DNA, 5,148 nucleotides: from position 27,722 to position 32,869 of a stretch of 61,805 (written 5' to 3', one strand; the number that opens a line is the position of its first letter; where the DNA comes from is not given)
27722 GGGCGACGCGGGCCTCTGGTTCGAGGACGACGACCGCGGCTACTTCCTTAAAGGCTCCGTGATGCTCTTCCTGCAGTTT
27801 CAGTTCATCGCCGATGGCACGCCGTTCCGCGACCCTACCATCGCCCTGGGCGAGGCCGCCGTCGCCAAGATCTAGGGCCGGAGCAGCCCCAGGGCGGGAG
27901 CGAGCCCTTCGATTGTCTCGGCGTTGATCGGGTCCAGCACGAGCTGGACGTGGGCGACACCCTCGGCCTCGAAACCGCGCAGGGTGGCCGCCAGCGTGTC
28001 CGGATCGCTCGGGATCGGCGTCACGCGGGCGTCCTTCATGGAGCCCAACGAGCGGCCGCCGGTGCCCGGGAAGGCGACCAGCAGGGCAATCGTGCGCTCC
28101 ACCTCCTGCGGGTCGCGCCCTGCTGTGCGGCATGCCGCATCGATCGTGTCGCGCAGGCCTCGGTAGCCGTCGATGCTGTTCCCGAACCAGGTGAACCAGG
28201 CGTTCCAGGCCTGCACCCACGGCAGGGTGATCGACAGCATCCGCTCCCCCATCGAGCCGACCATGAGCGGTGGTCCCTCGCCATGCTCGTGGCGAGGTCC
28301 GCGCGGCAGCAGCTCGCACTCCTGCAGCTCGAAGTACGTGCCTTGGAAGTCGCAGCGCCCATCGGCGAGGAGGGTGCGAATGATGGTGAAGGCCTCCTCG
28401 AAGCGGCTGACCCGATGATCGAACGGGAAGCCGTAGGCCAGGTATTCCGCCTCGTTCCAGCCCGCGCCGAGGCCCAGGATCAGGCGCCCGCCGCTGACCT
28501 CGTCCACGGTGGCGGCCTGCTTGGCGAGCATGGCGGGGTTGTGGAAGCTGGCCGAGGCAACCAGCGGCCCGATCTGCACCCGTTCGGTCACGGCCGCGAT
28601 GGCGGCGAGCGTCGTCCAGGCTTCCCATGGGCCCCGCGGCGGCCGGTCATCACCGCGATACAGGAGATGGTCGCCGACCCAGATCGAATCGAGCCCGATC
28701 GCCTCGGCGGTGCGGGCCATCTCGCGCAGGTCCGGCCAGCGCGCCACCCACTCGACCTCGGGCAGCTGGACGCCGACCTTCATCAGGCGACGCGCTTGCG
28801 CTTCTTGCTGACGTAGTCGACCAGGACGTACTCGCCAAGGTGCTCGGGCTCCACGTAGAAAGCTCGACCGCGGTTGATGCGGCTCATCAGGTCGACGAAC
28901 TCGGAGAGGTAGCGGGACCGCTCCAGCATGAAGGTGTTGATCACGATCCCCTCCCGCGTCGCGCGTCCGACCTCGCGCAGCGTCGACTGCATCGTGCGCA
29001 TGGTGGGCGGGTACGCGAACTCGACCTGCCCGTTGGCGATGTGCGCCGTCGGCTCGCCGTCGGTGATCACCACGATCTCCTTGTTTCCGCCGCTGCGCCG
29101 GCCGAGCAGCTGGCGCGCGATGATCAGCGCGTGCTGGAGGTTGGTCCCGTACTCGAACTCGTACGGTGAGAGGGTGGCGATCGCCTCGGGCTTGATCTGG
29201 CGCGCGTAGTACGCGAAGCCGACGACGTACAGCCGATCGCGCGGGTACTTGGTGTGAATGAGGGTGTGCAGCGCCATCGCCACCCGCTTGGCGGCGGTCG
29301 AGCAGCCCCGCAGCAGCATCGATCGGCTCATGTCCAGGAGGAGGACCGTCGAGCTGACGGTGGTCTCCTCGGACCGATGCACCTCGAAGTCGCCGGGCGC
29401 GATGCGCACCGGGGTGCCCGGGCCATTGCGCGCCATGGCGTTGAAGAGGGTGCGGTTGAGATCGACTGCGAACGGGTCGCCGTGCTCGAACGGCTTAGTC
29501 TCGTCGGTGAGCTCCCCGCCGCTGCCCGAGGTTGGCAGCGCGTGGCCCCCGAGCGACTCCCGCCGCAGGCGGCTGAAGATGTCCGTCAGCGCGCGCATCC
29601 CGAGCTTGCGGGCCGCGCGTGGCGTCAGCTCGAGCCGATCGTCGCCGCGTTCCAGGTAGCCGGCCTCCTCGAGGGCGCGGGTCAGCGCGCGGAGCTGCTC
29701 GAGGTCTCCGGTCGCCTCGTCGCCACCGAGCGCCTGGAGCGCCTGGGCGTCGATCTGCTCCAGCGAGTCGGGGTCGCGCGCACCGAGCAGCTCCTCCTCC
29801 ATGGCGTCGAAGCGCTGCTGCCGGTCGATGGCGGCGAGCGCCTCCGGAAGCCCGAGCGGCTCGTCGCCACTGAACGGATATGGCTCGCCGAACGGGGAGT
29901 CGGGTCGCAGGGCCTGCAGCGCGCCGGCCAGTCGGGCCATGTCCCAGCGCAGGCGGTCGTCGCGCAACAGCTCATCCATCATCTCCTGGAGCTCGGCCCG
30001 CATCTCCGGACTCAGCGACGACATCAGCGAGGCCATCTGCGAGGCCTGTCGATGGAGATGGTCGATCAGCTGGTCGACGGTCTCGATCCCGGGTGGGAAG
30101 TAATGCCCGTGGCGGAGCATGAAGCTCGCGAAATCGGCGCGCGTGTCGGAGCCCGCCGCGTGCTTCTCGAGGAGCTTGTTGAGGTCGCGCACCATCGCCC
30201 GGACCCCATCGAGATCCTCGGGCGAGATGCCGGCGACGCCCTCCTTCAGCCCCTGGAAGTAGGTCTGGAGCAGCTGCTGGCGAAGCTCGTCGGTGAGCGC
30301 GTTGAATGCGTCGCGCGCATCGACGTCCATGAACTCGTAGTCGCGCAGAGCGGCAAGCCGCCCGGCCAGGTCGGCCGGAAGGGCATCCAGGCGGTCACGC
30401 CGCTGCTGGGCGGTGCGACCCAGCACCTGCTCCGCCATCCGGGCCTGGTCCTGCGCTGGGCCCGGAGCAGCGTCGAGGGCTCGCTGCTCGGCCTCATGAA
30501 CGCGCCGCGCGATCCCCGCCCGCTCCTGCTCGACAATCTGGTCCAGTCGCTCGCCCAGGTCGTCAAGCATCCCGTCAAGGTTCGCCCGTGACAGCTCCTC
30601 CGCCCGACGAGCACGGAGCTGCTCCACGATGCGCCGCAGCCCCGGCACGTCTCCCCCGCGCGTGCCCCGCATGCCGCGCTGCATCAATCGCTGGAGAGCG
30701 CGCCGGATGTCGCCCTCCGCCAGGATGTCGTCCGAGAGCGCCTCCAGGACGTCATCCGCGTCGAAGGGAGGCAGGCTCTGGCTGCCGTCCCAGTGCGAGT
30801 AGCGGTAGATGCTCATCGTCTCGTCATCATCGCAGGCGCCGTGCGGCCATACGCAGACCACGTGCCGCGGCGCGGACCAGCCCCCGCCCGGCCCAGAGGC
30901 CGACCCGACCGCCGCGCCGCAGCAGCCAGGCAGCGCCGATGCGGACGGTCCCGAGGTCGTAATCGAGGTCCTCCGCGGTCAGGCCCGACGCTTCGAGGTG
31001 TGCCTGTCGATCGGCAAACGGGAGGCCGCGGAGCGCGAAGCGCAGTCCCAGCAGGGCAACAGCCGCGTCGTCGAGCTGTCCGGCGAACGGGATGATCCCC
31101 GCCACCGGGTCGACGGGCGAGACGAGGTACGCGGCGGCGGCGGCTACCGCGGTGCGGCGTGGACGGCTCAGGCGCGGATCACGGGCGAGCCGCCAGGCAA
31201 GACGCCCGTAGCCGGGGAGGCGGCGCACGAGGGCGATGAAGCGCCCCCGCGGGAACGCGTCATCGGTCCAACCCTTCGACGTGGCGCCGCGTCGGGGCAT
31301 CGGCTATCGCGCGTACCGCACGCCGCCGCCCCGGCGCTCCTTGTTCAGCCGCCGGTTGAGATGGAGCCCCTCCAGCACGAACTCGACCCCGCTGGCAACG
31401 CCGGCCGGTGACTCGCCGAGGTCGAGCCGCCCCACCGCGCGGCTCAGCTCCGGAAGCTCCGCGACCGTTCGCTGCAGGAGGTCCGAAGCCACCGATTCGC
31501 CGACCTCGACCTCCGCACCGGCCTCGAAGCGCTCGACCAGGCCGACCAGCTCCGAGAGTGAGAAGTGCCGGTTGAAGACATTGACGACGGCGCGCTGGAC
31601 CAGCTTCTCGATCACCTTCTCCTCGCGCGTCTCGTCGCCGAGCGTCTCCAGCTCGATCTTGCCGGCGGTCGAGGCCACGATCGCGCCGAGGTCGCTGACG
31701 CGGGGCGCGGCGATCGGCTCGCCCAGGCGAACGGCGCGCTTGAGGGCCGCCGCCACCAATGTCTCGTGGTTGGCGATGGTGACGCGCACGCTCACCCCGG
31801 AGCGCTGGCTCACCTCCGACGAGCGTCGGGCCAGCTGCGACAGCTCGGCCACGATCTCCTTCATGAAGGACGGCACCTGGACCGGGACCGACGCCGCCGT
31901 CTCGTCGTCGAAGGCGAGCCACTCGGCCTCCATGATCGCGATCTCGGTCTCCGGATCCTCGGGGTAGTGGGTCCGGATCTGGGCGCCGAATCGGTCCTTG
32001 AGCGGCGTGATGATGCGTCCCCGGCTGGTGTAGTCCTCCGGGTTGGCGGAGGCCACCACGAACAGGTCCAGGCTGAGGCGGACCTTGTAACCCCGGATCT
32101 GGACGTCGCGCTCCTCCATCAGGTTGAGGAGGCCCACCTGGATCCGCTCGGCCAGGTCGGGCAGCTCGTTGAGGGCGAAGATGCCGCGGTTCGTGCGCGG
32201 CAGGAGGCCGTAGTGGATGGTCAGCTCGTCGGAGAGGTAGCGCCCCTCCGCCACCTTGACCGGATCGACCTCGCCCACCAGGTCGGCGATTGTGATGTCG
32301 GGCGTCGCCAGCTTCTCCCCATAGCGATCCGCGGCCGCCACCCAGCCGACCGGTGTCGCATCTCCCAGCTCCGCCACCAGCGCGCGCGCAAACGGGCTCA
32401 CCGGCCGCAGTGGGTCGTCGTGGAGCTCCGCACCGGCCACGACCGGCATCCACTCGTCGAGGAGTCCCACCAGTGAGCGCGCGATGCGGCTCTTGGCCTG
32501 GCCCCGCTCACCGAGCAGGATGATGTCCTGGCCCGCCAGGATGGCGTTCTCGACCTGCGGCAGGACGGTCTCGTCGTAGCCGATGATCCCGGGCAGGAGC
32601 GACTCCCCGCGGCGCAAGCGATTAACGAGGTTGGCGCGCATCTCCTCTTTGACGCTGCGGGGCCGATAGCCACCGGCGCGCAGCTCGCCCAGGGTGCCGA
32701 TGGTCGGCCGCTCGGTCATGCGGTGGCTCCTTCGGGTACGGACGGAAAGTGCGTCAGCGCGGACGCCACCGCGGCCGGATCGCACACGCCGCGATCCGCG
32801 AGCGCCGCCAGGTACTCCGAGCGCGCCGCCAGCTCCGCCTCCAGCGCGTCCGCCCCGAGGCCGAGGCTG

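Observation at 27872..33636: Five-gene operon: secretion-ATPase-like NTPase + BchI/ChlI-like AAA+ + DUF1232 + helical/VWA protein + F420-type LLM oxidoreductase (a chelatase-like motor with no ChlH/CobN partner)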

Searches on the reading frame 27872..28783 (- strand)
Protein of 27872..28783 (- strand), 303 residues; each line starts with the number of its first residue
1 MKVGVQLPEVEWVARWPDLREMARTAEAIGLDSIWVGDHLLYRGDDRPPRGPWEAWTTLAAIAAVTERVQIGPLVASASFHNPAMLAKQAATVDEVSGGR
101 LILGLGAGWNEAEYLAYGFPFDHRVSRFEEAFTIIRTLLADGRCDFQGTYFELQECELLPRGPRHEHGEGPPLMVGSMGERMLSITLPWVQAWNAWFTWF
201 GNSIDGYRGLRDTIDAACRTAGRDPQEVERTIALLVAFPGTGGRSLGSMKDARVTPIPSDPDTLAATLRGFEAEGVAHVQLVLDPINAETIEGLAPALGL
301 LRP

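Call 8: search_protein_families(library=pfam, proteins=[window:27872-28783:-], max_evalue=0.01)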
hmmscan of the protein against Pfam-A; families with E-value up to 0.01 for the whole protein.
window:27872-28783:- (303 aa): 1 family
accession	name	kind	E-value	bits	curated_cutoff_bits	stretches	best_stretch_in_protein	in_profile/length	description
PF00296.26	Bac_luciferase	-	1.7e-49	169.3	27.9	1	14-237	20-229/314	Luciferase-like monooxygenase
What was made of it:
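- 27872..28783 (-): Downstream neighbour: a 303-aa luciferase-like (LLM) oxidoreductase, probably F420-type. Bac_luciferase at 1.7e-49 (call 8).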

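Call 9: search_protein_families(library=ncbifam, proteins=[window:27872-28783:-], max_evalue=0.01)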
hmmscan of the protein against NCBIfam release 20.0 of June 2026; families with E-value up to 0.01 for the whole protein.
window:27872-28783:- (303 aa): 31 families (the best 25 are shown)
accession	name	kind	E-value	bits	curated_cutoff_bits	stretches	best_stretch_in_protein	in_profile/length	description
TIGR03560.1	F420_Rv1855c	subfamily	6.7e-57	192.9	231.4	1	15-232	11-226/227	TIGR03560 family F420-dependent LLM class oxidoreductase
TIGR03619.1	F420_Rv2161c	subfamily_domain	1.8e-44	152.2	166.9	1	21-279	2-243/247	TIGR03619 family F420-dependent LLM class oxidoreductase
TIGR03856.1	F420_MSMEG_2906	subfamily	3.7e-39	134.8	243.7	2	2-132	2-133/249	LLM class F420-dependent oxidoreductase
TIGR03621.1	F420_MSMEG_2516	subfamily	8.6e-39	133.4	213.15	1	15-186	12-166/295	TIGR03621 family F420-dependent LLM class oxidoreductase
TIGR03571.1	lucif_BA3436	subfamily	2.4e-29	102.6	303.9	1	18-182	32-194/304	TIGR03571 family LLM class oxidoreductase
NF002619.0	PRK02271.1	equivalog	5.2e-23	81.8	276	1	17-185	14-166/329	5,10-methylenetetrahydromethanopterin reductase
TIGR03557.1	F420_G6P_family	subfamily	2.3e-21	76.3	210.4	1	18-159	14-156/316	TIGR03557 family F420-dependent LLM class oxidoreductase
TIGR03564.1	F420_MSMEG_4879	subfamily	4.2e-21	75.8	234.25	1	21-186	3-153/265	TIGR03564 family F420-dependent LLM class oxidoreductase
TIGR03555.1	F420_mer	equivalog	2.9e-19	69.6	348.7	1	19-185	14-165/325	5,10-methylenetetrahydromethanopterin reductase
TIGR04024.1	F420_NP1902A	hypoth_equivalog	3.4e-19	68.8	345.4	1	15-196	13-179/330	TIGR04024 family LLM class F420-dependent oxidoreductase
TIGR03612.1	RutA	equivalog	1.8e-18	67.2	498.3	1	54-162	66-178/355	pyrimidine utilization protein A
TIGR03559.1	F420_Rv3520c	subfamily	3.2e-18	65.9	335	1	15-199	11-192/325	LLM class F420-dependent oxidoreductase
TIGR04021.1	LLM_DMSO2_sfnG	equivalog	3.2e-16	59.6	382.95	1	52-225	60-228/350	dimethylsulfone monooxygenase SfnG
TIGR04465.1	ArgArg_F420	equivalog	1.9e-15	56.8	470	1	19-232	62-266/364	F420-dependent hydroxymycolic acid dehydrogenase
TIGR04027.1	LLM_KPN_01858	hypoth_equivalog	8.4e-15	54.5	412.9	1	15-142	18-141/326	putative FMN-dependent luciferase-like monooxygenase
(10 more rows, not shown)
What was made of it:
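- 27872..28783 (-): TIGR03560 scores 192.9 bits against a cut-off of 231.4 (call 9).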

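Call 34: search_protein_families(library=padloc, proteins=[window:27872-28783:-], max_evalue=0.01)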
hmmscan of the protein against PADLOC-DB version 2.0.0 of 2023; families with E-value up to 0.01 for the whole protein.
window:27872-28783:- (303 aa): 1 family
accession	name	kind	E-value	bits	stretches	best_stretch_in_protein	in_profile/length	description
PDLC01078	C3a156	-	4.9e-15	53.9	1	23-156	20-134/268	oxidoreductase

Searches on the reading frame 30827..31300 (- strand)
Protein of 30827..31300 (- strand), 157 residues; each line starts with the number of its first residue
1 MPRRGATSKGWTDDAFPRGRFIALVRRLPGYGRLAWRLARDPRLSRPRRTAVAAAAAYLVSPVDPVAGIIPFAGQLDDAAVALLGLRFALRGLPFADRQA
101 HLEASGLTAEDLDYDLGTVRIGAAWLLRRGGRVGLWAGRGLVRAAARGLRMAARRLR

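Call 8: search_protein_families(library=pfam, proteins=[window:30827-31300:-], max_evalue=0.01)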
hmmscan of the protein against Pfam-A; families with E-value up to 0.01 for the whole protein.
window:30827-31300:- (157 aa): 1 family
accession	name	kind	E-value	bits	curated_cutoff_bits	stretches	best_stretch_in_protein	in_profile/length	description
PF06803.17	DUF1232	-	3.7e-10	39.8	23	1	49-84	2-37/37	Protein of unknown function (DUF1232)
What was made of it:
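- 30827..31300 (-): Sporadic insert between the two core genes: a 157-aa DUF1232 protein. DUF1232 at 3.7e-10 (call 8).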

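Call 9: search_protein_families(library=ncbifam, proteins=[window:30827-31300:-], max_evalue=0.01)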
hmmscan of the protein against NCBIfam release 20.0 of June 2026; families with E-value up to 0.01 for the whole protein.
window:30827-31300:- (157 aa): 0 families

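Call 34: search_protein_families(library=padloc, proteins=[window:30827-31300:-], max_evalue=0.01)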
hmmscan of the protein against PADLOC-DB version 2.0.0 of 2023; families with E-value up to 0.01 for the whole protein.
window:30827-31300:- (157 aa): 0 families

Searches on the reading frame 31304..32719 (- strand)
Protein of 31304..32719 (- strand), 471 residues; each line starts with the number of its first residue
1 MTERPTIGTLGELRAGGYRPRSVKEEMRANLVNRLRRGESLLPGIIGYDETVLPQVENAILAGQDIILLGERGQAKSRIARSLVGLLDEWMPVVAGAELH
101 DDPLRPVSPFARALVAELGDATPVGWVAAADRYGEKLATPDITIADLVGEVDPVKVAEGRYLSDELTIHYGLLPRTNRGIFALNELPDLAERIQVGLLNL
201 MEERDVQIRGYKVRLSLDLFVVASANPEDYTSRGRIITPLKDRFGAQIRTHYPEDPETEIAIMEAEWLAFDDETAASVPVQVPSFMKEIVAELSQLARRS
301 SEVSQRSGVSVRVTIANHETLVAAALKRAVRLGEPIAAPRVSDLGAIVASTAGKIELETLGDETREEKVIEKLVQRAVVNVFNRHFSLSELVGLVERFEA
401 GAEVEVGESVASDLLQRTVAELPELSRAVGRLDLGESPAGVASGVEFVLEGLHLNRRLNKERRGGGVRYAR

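Call 8: search_protein_families(library=pfam, proteins=[window:31304-32719:-], max_evalue=0.01)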
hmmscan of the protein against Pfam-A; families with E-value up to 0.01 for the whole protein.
window:31304-32719:- (471 aa): 5 families
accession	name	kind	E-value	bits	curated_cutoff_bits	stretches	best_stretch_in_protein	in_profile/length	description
PF07728.20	AAA_5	-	2.3e-06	28.1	22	0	133-244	28-139/139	AAA domain (dynein-related subfamily)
PF00158.32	Sigma54_activat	-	1e-05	25.8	20.2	1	169-227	85-143/168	Sigma-54 interaction domain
PF07726.17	AAA_3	-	0.00029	21.2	27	1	181-236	66-121/131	ATPase family associated with various cellular activities (AAA)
PF20030.5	bpMoxR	-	0.0023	17.5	27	0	146-270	72-185/205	MoxR domain in the MoxR-vWA-beta-propeller ternary systems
PF01078.27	Mg_chelatase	-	0.0037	17.1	20.3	0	171-227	100-158/207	Magnesium chelatase, subunit ChlI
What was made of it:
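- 31304..32719 (-): Core gene 1: a 471-aa ChlI-like AAA+ ATPase of the Rv0958 type. Walker A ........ is at residues 70-77 (window 32489-32512). Walker B reads Asn184-Glu185 (window 32165-32170). The sensor-1 and Arg-finger region is SANPEDY...PLKDRFG. Weak AAA_5, Sigma54_activat and Mg_chelatase hits (call 8).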

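Call 9: search_protein_families(library=ncbifam, proteins=[window:31304-32719:-], max_evalue=0.01)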
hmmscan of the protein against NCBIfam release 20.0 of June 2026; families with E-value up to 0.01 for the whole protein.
window:31304-32719:- (471 aa): 7 families
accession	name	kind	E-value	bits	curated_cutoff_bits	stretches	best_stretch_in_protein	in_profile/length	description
TIGR02442.1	Cob-chelat-sub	hypoth_equivalog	1.1e-09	37.3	779.45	1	66-276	28-223/641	putative cobaltochelatase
TIGR02030.1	BchI-ChlI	equivalog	2.1e-08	33.7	466.95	1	53-276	14-227/337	magnesium chelatase ATPase subunit I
TIGR02031.1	BchD-ChlD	equivalog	6.6e-07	28.4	499.55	1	66-273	19-180/608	magnesium chelatase ATPase subunit D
TIGR00764.1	lon_rel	equivalog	0.0023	16.6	516.6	0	38-88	13-62/608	ATP-dependent protease LonB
TIGR00635.1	ruvB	equivalog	0.0046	16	299.05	0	180-275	84-182/305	Holliday junction branch migration DNA helicase RuvB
NF008469.0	PRK11361.1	equivalog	0.0069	15.1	714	0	167-227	227-287/461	acetoacetate metabolism transcriptional regulator AtoC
NF011953.0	PRK15424.1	equivalog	0.0092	14.6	703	0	169-226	314-371/538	propionate catabolism operon regulatory protein PrpR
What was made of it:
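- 31304..32719 (-): TIGR02442 at 1.1e-09 and BchI-ChlI at 2.1e-08, both far below their cut-offs (call 9).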

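Call 14: search_solved_structures(query=window:31304-32719:-, max_evalue=0.01)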
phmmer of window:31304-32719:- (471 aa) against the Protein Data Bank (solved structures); distinct sequences matched with E-value up to 0.01: 3.
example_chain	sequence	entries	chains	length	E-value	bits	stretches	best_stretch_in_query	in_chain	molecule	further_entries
8osf_A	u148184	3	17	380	5.5e-08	35.2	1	43-272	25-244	Magnesium-chelatase subunit ChlI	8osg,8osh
6l8d_A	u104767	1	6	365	1.6e-06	30.4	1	40-266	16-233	Magnesium-chelatase subunit ChlI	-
4zpx_A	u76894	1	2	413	0.0041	19.2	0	168-216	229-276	ATP-dependent protease Lon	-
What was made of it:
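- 31304..32719 (-): Best PDB relative is ChlI 8osf at 5.5e-08 (call 14).
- Checked: Its best PDB relative is ChlI at 5.5e-08 (call 14).
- The VWA protein also hits the C-terminal part of TIGR02442 (calls 9, 14).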

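Call 34: search_protein_families(library=padloc, proteins=[window:31304-32719:-], max_evalue=0.01)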
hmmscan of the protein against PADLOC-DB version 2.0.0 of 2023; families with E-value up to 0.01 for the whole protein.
window:31304-32719:- (471 aa): 1 family
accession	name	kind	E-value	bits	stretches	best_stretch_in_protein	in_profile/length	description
PDLC01994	RtcR_PspF1--CARF_AAA_HTH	-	0.0036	14.4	0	66-91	184-209/468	-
